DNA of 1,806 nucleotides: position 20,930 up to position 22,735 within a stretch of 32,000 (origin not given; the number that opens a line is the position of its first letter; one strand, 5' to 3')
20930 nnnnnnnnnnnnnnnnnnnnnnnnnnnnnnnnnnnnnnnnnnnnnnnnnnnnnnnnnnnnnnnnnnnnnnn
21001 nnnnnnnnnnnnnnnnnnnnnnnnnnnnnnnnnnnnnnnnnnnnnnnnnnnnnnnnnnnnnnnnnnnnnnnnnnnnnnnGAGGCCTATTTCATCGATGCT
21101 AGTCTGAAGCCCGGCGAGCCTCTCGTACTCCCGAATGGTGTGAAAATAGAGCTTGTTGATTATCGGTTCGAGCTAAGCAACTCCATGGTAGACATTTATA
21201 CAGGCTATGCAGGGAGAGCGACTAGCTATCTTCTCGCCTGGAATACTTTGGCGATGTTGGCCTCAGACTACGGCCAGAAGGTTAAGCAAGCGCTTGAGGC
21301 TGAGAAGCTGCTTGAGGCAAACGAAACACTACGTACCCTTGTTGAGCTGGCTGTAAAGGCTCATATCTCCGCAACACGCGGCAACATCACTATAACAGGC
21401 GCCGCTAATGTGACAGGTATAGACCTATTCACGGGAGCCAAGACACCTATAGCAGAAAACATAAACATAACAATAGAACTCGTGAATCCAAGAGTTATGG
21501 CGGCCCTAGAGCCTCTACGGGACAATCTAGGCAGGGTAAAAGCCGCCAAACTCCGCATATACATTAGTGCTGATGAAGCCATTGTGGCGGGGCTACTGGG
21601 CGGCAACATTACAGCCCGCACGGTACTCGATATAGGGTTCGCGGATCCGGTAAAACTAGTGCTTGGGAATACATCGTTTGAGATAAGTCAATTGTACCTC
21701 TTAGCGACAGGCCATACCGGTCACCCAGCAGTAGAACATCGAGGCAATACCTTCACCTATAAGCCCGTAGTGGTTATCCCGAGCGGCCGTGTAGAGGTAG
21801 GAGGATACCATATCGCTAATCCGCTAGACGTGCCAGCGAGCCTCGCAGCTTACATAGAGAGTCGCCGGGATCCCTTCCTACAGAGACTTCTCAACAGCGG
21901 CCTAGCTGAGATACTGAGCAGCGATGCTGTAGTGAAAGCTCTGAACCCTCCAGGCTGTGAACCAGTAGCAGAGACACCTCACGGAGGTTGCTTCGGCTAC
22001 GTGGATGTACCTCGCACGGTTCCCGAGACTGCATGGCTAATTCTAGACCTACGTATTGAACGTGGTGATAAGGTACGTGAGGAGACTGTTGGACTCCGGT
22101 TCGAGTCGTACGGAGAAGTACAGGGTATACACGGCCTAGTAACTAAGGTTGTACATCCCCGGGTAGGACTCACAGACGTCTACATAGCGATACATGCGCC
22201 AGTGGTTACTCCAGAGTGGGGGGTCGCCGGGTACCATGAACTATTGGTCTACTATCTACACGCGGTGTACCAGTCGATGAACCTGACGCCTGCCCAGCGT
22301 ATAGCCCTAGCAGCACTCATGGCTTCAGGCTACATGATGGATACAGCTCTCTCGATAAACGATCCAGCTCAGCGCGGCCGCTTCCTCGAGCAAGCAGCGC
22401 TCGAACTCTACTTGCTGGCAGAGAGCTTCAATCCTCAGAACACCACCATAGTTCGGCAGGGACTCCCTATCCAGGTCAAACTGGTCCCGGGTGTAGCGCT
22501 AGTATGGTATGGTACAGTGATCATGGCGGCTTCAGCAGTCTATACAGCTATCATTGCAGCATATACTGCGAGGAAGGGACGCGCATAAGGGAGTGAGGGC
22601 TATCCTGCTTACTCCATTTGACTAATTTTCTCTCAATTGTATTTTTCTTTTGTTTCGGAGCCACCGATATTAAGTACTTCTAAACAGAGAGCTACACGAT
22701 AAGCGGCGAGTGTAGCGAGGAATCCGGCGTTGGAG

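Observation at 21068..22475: CcmF carries a ~350-residue, sequon-rich insertion in its last extracytoplasmic domain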

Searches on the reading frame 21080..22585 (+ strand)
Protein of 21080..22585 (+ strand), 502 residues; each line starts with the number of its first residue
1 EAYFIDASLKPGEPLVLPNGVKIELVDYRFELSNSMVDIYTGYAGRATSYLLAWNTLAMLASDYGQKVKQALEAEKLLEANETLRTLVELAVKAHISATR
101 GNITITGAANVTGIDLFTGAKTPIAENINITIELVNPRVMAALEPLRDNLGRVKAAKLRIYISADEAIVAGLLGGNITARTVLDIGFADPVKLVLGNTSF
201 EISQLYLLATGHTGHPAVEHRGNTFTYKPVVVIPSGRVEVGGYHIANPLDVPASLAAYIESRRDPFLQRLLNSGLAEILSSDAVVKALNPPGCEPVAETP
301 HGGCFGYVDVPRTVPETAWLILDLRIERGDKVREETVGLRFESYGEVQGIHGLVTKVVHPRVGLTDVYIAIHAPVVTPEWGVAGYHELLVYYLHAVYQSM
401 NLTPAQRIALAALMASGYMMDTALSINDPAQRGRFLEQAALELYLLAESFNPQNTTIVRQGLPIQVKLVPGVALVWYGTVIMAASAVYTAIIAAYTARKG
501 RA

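Call 14: search_protein_families(library=pfam, proteins=[window:21080-22585:+], max_evalue=1)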
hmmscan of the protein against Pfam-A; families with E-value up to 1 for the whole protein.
window:21080-22585:+ (502 aa): 0 families

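Call 32: predict_structure(alignment_id=A2)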
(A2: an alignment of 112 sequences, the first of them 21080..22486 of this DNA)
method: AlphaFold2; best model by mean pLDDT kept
length: 469 residues; sequences in the alignment: 112
mean_pLDDT: 94.1   pTM: 0.89
mean pLDDT of the five models: 94.1, 93.3, 93.2, 93.2, 92.8
residues with pLDDT >= 90: 414; 70-90: 42; 50-70: 13; < 50: 0
segments of 3 or more residues with pLDDT < 50: none
pLDDT, mean of each block of 10 residues (from residue 1): 86 96 98 98 96 97 95 97 93 91 98 96 97 97 93 93 97 87 97 96 97 77 95 97 94 96 95 96 92 71 85 98 97 96 96 93 87 94 94 98 97 98 97 97 97 97 95
secondary structure, 60 per line:
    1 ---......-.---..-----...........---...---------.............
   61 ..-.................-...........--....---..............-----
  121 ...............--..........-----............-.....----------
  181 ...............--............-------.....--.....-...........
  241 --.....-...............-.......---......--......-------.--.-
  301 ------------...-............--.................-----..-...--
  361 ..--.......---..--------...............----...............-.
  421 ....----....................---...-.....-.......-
elements in order: E4-9 E22-32 E36-38 H48-62 H64-80 H82-92 E95-98 E102-115 E121-135 E138-147 E153-164 E166-170 E181-195 E198-209 E217-221 E224-228 E230-240 E243-247 E249-252 H253-263 H265-271 H275-280 H283-288 E313-315 E317-328 E331-342 H343-347 E356-358 E365-371 H387-399 H404-418 H420-424 H429-448 H456-460 E462-468
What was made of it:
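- Fold confidence: the ectodomain alone gives pLDDT 94.1 and pTM 0.89 (call 32).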

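Call 35: fold_search(model_id=the predicted structure, library=pdb)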
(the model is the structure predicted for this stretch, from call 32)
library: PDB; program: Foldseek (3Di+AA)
matches with E <= 10: 498; with E <= 0.001: 0
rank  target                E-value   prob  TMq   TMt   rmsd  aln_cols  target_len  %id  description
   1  2jmm_MODEL_1_A        4.7e-02  0.18  0.09  0.19  15.1       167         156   12  NMR solution structure of a minimal transmembrane beta-barrel platform protein (released 2007-07-03)
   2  9mw5_A                5.2e-02  0.03  0.07  0.06  27.9       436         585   10  D1 Herpes Virus Simplex Neutralizing Nanobody Bound to HSV Glycoprotein gB (released 2025-08-13)
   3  5w5p                  5.5e-02  0.08  0.06  0.05  20.4       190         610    8  Crystal structure of Acinetobacter baumannii phage AM24 tailspike protein (released 2018-12-19)
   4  2x56                  5.5e-02  0.03  0.06  0.08  38.0       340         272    8  Yersinia Pestis Plasminogen Activator Pla (Native) (released 2010-07-28)
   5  9mvu_B                5.8e-02  0.03  0.07  0.06  28.0       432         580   10  C6 Herpes Virus Simplex Neutralizing Nanobody Bound to HSV Glycoprotein gB (released 2025-08-13)
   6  9mvu_A                6.1e-02  0.03  0.07  0.06  27.6       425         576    9  C6 Herpes Virus Simplex Neutralizing Nanobody Bound to HSV Glycoprotein gB (released 2025-08-13)
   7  6x5v_A                7.1e-02  0.04  0.08  0.07  24.9       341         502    8  Peptide-bound structure of Marinomonas primoryensis peptide-binding domain (released 2021-09-01)
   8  7ui0_A                8.3e-02  0.04  0.08  0.07  28.4       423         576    9  Post-fusion ectodomain of HSV-1 gB in complex with HSV010-13 Fab (released 2023-02-08)
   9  4yz4_A                8.3e-02  0.03  0.07  0.06  24.1       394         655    7  Crystal Structure of Streptococcus pneumoniae NanC, in complex with N-Acetylneuraminic acid. (released 2015-09-23)
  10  6tv7                  9.7e-02  0.02  0.07  0.08  32.7       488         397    8  Crystal structure of rsGCaMP in the OFF state (illuminated) (released 2021-10-27)
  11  6k8n_B                1.1e-01  0.02  0.08  0.06  33.7       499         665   10  Crystal structure of the Sulfolobus solfataricus topoisomerase III (released 2020-06-24)
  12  6ubl_A                1.3e-01  0.09  0.08  0.14  32.7       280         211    6  Structure of DynF from the Dynemicin Biosynthesis Pathway of Micromonospora chersina (released 2020-09-16)
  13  1zq1_C                1.3e-01  0.04  0.09  0.09  27.6       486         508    7  Structure of GatDE tRNA-Dependent Amidotransferase from Pyrococcus abyssi (released 2005-10-18)
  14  3nwa_A                1.4e-01  0.02  0.07  0.06  22.2       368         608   10  Glycoprotein B from Herpes simplex virus type 1, W174R mutant, low-pH (released 2010-12-01)
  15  3b7k_A                1.5e-01  0.04  0.07  0.11  26.1       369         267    9  Human Acyl-coenzyme A thioesterase 12 (released 2007-11-13)
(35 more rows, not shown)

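Call 36: search_protein_representatives(protein=window:21080-22486:+)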
Query: 469 residues. Proteins with E-value up to 0.001 (for the whole library): 49; up to 1e-10: 46; up to 1e-30: 19. The best 49 are listed.
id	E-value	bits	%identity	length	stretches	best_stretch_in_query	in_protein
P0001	5.3e-223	757.5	73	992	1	1-469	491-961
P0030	1.3e-75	271.7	39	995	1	1-469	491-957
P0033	2.3e-68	247.8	37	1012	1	2-469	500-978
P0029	2.7e-60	221.2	36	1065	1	2-469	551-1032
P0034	3.7e-58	214.2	33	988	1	1-467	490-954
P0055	1.1e-57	212.6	35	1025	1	2-468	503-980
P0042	1.1e-53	199.4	33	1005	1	2-468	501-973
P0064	3.2e-48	181.4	33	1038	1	1-469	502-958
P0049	1.4e-47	179.3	36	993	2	211-468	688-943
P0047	1.3e-44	169.5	34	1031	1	1-469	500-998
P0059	2.4e-44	168.6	32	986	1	18-469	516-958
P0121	9.3e-41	156.8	47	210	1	288-469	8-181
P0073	4.0e-39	151.4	33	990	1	2-469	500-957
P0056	2.1e-38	149.1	39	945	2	241-468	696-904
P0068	4.3e-38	148.0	29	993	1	3-469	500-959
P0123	1.1e-22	97.2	40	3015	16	42-86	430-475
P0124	7.5e-19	84.6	29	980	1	8-469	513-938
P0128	1.5e-15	73.7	35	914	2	302-423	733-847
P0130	5.7e-14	68.5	38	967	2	264-467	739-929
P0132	2.6e-13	66.3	33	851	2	304-456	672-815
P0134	4.3e-13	65.6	34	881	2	308-468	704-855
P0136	4.2e-12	62.4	35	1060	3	309-405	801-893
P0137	4.6e-06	42.5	32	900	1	290-426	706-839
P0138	4.5e-04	35.9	28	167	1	79-207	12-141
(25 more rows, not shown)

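Call 42: list_cluster_members(proteins=[P0124, P0128, P0130, P0132, P0134, P0136, P0137, P0100, P0120, P0123])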
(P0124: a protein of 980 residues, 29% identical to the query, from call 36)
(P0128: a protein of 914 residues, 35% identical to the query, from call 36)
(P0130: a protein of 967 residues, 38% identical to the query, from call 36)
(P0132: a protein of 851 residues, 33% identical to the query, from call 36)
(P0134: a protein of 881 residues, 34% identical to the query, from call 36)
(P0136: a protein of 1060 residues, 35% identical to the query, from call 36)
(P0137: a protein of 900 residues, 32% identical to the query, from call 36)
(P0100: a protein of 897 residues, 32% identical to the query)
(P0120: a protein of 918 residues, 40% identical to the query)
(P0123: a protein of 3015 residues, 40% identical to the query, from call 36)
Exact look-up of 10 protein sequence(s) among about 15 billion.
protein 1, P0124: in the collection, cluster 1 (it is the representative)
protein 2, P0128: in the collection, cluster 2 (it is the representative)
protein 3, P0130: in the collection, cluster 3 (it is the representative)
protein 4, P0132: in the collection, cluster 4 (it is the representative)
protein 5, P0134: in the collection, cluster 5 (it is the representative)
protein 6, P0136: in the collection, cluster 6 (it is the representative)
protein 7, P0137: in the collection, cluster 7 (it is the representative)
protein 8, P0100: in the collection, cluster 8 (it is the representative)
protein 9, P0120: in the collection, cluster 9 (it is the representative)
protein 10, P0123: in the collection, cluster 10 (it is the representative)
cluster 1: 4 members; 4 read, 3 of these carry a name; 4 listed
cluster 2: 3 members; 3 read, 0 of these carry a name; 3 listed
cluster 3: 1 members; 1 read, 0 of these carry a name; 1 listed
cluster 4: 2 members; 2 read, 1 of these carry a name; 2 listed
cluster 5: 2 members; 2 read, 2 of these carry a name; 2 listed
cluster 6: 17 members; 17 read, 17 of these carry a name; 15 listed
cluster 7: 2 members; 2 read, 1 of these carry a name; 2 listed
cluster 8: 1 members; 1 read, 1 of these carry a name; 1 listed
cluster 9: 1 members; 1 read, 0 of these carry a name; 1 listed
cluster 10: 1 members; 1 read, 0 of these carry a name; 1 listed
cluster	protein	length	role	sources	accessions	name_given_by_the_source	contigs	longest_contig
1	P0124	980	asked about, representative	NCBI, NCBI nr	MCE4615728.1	MAG: cytochrome c biogenesis protein CcsA [Aeropyrum sp.] | cytochrome c biogenesis protein CcsA [Aeropyrum sp.]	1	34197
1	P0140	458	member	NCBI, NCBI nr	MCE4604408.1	MAG: hypothetical protein F7B20_05540, partial [Aeropyrum sp.] | hypothetical protein [Aeropyrum sp.]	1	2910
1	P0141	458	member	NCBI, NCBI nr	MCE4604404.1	MAG: hypothetical protein F7B20_05520, partial [Aeropyrum sp.] | hypothetical protein [Aeropyrum sp.]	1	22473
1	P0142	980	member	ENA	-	-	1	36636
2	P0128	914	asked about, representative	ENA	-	-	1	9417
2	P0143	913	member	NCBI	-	-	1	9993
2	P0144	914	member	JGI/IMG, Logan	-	-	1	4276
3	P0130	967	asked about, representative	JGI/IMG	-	-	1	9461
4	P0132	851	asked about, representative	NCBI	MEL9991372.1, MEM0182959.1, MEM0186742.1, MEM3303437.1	MAG: cytochrome c biogenesis protein CcsA [Thermoproteus sp.]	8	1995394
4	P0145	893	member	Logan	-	-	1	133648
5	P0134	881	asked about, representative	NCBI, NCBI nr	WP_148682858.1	cytochrome c biogenesis protein CcsA [Pyrobaculum ferrireducens]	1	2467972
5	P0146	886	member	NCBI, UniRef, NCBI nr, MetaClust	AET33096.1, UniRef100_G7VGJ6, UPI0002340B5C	cytochrome c assembly protein [Pyrobaculum ferrireducens] | Cytochrome c assembly protein n=2 Tax=Pyrobaculum ferrireducens TaxID=1104324 ... | status=active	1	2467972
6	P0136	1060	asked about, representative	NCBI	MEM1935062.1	MAG: cytochrome c biogenesis protein CcsA [Acidilobaceae archaeon]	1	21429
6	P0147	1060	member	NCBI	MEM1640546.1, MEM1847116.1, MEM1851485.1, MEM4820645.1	MAG: cytochrome c biogenesis protein CcsA [Acidilobaceae archaeon]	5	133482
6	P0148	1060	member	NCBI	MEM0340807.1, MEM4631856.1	MAG: cytochrome c biogenesis protein CcsA [Acidilobaceae archaeon]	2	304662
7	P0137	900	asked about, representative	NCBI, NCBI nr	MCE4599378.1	MAG: cytochrome c biogenesis protein CcsA [Desulfurococcales archaeon] | cytochrome c biogenesis protein CcsA [Desulfurococcales archaeon]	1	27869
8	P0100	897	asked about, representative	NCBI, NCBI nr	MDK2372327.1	MAG: cytochrome c biogenesis protein CcsA, partial [Candidatus Korarchaeota archaeon] | cytochrome c biogenesis protein CcsA [Candidatus Korarchaeota archaeon]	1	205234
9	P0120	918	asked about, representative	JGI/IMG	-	-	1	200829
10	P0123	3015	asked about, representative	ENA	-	-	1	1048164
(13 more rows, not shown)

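Call 64: fold_search(model_id=the predicted structure, library=viral)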
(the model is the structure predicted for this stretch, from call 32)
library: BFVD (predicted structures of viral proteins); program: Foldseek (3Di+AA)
matches with E <= 10: 454; with E <= 0.001: 0
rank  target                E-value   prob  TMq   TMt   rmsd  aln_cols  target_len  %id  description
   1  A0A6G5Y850            5.8e-03  0.03  0.06  0.04  36.1       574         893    8  (no name in the UniProt tables at hand)
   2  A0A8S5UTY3            1.5e-02  0.60  0.13  0.23  12.5       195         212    9  Tail tube protein [Myoviridae sp. ctvxP16]
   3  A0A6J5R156            1.8e-02  0.72  0.12  0.28  12.2       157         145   13  Phage tail tube protein [uncultured Caudovirales phage]
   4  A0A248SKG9            3.4e-02  0.21  0.10  0.14  12.0       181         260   10  (no name in the UniProt tables at hand)
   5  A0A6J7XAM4            3.9e-02  0.75  0.16  0.36   9.7       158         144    8  Uncharacterized protein [uncultured Caudovirales phage]
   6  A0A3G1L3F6            4.6e-02  0.15  0.10  0.21  15.1       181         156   10  Outer membrane protein beta-barrel domain-containing protein [Synechococcus phage S-CBWM1]
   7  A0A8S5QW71            5.1e-02  0.08  0.06  0.06  19.9       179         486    7  Uncharacterized protein [Siphoviridae sp. ctzSN25]
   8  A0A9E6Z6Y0            8.5e-02  0.63  0.12  0.34  10.1       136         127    9  (no name in the UniProt tables at hand)
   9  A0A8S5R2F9            9.0e-02  0.09  0.10  0.15  21.4       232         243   10  Tail tube protein [Siphoviridae sp. ctj7g1]
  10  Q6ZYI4                9.0e-02  0.05  0.05  0.09  17.7       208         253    8  Virus coat protein VP3 [Pyrobaculum spherical virus (isolate United States/Yellowstone)]
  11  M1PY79                9.9e-02  0.18  0.09  0.19  14.2       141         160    8  Uncharacterized protein [Moumouvirus goulette]
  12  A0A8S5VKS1            1.0e-01  0.25  0.14  0.18  20.0       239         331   15  (no name in the UniProt tables at hand)
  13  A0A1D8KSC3            1.1e-01  0.09  0.09  0.09  16.2       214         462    9  Uncharacterized protein [Synechococcus phage S-WAM1]
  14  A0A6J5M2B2            1.4e-01  0.15  0.12  0.24  14.7       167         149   11  Uncharacterized protein [uncultured Caudovirales phage]
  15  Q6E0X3                1.7e-01  0.02  0.07  0.06  33.6       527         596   10  G protein [Maize fine streak virus]
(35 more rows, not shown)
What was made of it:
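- BFVD has a best E of 0.006 with TM<=0.16 for the query (call 64).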

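Call 74: search_protein_families(library=ncbifam, proteins=[window:21080-22486:+], max_evalue=0.01)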
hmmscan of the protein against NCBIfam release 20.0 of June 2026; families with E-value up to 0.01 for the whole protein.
window:21080-22486:+ (469 aa): 0 families

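Call 80: search_protein_families(library=pfam, proteins=[P0123, P0138], max_evalue=0.01)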
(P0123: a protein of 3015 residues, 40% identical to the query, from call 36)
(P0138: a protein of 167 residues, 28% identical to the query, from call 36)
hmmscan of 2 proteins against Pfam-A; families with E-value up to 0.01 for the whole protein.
P0123 (3015 aa): 13 families
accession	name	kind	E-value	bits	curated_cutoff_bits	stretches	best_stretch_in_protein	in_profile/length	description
PF00801.26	PKD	-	1.6e-182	592.4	23.5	21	2363-2439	4-77/80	PKD domain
PF18911.6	PKD_4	-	1e-67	224.6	27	3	2380-2435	21-76/85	PKD domain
PF02010.21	REJ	-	3.5e-27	95.5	25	1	2783-3015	2-209/452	REJ domain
PF19219.5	CoV_NSP15_N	-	1.7e-17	63.8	27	0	1129-1162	23-55/61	Coronavirus replicase NSP15, N-terminal oligomerisation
PF14470.12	bPH_3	-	4.3e-15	56.4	23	0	417-463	25-63/95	Bacterial PH domain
PF07176.17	DUF1400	-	2.7e-09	37.8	23.4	0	1216-1266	5-55/127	Alpha/beta hydrolase of unknown function (DUF1400)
PF16375.10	DUF4986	-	1.1e-07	32.8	29.5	0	1241-1292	32-83/84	Domain of unknown function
PF09130.16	DUF1932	-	2.1e-07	31.2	25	0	1259-1290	9-40/70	Domain of unknown function (DUF1932)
PF19408.5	PKD_6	-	7e-07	29.9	25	0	2384-2437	22-78/82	PKD-like domain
PF08327.17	AHSA1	-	1.1e-05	26.1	22.1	0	2368-2448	36-114/125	Activator of Hsp90 ATPase homolog 1-like protein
PF01476.26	LysM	-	1.3e-05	25.4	20.9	0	439-457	23-41/43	LysM domain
PF15606.11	Ntox34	-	0.0033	17.9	25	0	2297-2349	15-67/80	Bacterial toxin 34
PF04151.21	PPC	-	0.0092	17.3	25.9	0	293-357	10-69/70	Bacterial pre-peptidase C-terminal domain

P0138 (167 aa): 0 families

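Call 83: find_encoding_contigs(protein=P0134, flank=8000, max_places=1)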
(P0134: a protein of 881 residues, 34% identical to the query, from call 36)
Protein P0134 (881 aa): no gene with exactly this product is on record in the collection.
